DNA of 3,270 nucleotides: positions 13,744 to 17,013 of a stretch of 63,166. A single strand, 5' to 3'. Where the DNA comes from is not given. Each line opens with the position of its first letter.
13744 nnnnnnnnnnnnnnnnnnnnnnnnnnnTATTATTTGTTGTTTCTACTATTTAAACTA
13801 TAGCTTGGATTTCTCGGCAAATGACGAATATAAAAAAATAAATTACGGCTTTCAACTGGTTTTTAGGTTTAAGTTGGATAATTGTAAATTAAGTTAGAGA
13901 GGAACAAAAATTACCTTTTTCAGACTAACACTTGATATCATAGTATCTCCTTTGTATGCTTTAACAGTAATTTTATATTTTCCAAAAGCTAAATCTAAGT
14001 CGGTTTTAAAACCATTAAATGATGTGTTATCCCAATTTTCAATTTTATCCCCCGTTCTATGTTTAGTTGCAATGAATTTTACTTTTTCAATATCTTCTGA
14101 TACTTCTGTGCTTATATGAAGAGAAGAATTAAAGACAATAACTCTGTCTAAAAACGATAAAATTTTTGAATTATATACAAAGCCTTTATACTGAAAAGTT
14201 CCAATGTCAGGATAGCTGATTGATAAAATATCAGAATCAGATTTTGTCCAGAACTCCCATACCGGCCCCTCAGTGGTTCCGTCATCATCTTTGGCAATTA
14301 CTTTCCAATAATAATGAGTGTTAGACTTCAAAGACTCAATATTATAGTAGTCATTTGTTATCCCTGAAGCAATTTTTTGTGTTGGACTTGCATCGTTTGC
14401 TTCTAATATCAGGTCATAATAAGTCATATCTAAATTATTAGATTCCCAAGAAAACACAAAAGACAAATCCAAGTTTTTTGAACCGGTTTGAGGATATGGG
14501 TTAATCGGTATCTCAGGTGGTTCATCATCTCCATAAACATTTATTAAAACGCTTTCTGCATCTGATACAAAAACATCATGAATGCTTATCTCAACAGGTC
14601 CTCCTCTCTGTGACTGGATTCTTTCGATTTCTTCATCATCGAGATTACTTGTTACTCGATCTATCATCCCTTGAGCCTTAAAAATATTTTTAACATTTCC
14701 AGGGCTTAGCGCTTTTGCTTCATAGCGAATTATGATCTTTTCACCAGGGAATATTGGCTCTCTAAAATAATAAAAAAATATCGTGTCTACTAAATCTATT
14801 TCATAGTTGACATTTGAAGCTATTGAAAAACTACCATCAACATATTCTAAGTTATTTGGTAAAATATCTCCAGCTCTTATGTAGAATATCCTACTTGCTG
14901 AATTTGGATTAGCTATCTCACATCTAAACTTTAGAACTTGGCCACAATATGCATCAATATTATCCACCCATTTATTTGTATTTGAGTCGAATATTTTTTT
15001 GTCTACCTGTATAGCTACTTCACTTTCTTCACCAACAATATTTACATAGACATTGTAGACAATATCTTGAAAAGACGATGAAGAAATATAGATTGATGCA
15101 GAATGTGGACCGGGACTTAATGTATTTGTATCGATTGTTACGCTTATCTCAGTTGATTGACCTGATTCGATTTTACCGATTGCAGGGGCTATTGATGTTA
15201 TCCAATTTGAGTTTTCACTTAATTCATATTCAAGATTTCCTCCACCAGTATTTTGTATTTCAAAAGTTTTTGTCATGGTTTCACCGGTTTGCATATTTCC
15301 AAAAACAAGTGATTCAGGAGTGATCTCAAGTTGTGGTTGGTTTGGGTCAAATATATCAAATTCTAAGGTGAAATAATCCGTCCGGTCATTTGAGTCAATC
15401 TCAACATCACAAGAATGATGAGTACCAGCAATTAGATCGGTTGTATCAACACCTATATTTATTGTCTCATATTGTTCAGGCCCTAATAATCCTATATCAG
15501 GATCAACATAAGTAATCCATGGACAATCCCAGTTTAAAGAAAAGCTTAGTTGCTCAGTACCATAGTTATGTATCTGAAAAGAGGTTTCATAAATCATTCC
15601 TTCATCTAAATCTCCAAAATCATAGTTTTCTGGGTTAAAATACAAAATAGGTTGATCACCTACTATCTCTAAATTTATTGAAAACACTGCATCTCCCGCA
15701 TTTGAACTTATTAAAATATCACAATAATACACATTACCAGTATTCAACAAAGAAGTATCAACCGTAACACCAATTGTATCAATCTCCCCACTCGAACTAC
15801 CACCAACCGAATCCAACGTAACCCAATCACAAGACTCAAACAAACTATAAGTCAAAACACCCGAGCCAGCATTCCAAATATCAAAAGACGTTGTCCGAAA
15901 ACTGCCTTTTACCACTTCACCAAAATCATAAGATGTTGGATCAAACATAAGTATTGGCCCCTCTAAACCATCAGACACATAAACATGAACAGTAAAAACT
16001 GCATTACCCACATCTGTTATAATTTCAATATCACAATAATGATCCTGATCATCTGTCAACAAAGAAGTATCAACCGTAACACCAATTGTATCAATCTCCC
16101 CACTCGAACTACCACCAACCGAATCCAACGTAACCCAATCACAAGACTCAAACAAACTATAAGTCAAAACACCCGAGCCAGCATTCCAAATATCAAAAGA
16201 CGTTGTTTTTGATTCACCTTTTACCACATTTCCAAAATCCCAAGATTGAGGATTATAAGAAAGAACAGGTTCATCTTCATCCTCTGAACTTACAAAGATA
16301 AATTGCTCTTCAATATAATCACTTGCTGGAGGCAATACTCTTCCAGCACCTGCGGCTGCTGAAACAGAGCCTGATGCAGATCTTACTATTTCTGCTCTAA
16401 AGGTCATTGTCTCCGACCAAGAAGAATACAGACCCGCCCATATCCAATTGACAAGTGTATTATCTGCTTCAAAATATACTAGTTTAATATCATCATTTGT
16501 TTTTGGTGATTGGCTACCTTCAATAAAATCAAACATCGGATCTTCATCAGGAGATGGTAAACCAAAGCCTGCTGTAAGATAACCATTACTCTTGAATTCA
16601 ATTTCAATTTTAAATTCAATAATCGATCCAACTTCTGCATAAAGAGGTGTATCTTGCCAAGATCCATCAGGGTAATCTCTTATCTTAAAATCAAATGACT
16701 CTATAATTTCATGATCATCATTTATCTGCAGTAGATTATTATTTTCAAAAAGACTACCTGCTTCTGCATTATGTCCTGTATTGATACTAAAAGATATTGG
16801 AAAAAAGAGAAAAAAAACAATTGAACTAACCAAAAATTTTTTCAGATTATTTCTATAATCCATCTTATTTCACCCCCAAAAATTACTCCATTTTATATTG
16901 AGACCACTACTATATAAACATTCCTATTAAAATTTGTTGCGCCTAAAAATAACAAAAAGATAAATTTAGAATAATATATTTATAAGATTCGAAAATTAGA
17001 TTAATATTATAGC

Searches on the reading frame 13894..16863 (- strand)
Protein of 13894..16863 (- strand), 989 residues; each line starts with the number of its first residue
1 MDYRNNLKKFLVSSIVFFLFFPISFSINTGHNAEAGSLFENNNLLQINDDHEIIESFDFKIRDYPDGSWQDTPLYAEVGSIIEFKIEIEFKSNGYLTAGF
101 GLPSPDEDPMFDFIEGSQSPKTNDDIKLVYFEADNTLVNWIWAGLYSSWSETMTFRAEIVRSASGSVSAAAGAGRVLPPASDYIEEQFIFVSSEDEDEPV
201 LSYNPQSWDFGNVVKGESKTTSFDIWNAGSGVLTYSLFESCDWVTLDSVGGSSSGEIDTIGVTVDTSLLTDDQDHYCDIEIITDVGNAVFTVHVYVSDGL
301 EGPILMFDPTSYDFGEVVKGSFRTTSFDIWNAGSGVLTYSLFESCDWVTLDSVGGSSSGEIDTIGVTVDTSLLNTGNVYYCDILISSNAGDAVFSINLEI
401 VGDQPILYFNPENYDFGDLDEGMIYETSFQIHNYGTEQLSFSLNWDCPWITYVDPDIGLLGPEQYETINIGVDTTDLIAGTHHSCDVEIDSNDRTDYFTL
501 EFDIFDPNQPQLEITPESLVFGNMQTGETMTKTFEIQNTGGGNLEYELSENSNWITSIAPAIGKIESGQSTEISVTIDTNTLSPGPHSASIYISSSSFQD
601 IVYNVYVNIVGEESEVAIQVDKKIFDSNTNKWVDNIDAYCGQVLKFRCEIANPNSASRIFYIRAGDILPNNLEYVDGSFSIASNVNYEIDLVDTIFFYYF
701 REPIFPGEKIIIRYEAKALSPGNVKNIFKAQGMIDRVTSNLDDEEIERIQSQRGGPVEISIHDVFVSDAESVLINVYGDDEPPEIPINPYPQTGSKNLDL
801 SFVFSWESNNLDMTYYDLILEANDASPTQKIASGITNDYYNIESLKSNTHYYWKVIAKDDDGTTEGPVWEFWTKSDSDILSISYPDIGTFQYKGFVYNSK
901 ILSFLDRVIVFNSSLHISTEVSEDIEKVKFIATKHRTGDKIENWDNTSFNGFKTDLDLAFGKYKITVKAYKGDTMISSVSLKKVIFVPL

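Call 7: search_protein_families(library=pfam, proteins=[window:13894-16863:-], max_evalue=0.01)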
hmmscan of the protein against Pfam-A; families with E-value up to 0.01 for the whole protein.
window:13894-16863:- (989 aa): 14 families
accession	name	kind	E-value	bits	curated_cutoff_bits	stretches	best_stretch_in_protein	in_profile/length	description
PF22544.2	HYDIN_VesB_CFA65-like_Ig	-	2.8e-30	104.9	25.5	3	510-597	1-88/100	HYDIN/CFA65/VesB-like, Ig-like domain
PF19190.6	BACON_2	-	9.9e-23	80.3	25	3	512-600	2-88/94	Viral BACON domain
PF07610.17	DUF1573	-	3.1e-16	59.6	26.1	1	514-596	3-84/98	Protein of unknown function (DUF1573)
PF22076.2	Cep192_D6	-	3.1e-13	50.2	35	1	511-599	3-93/101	Cep192 domain 6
PF00635.32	Motile_Sperm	-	4.1e-06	27.1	25.9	1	512-596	2-87/109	MSP (Major sperm protein) domain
PF25248.1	Ig_CFAP65_8th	-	4.1e-06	27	25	0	201-237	4-40/128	CFAP65, eight Ig-like domain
PF14874.12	PapD-like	-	1.3e-05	25.7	27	0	510-594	2-87/102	Flagellar-associated PapD-like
PF21310.3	OCRL-like_ASH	-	0.0002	21.9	27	0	517-580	4-73/109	Inositol polyphosphate 5-phosphatase OCRL-like, ASH domain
PF22073.2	Cep192_D4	-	0.00026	21.6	35.5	0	510-548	2-40/112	Cep192 domain 4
PF25788.1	Ig_Rha78A_N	-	0.00068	20.3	27.4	1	795-864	17-90/105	Rha78A-like, N-terminal immunoglobulin domain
PF00041.27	fn3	-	0.00091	19.8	25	0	801-864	15-75/84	Fibronectin type III domain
PF18984.5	DUF5717_N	-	0.0017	16.7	25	0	526-619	205-298/875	Family of unknown function (DUF5717)N-terminal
PF21223.3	TPPII_Ig-like-1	-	0.0084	16.9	27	0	569-592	74-97/117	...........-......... II, first Ig-like domain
PF13004.13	BACON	-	0.009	16.4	25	0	549-598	6-50/61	Putative binding domain, N-terminal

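Call 8: search_protein_families(library=ncbifam, proteins=[window:13894-16863:-], max_evalue=0.1)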
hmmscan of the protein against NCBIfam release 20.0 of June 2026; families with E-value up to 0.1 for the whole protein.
window:13894-16863:- (989 aa): 3 families
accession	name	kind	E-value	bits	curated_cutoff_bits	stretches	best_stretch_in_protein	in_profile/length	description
NF012200.0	choice_anch_D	domain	2.4e-26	92.4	45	3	504-597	9-105/108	choice-of-anchor D domain-containing protein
NF041425.1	OS_HP2_seleno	subfamily_domain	8.7e-14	51.7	100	1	519-598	6-84/98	OS_HP2 family (seleno)protein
TIGR01451.2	B_ant_repeat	repeat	7.1e-06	25.9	24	1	631-681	1-50/53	DUF11 type repeat protein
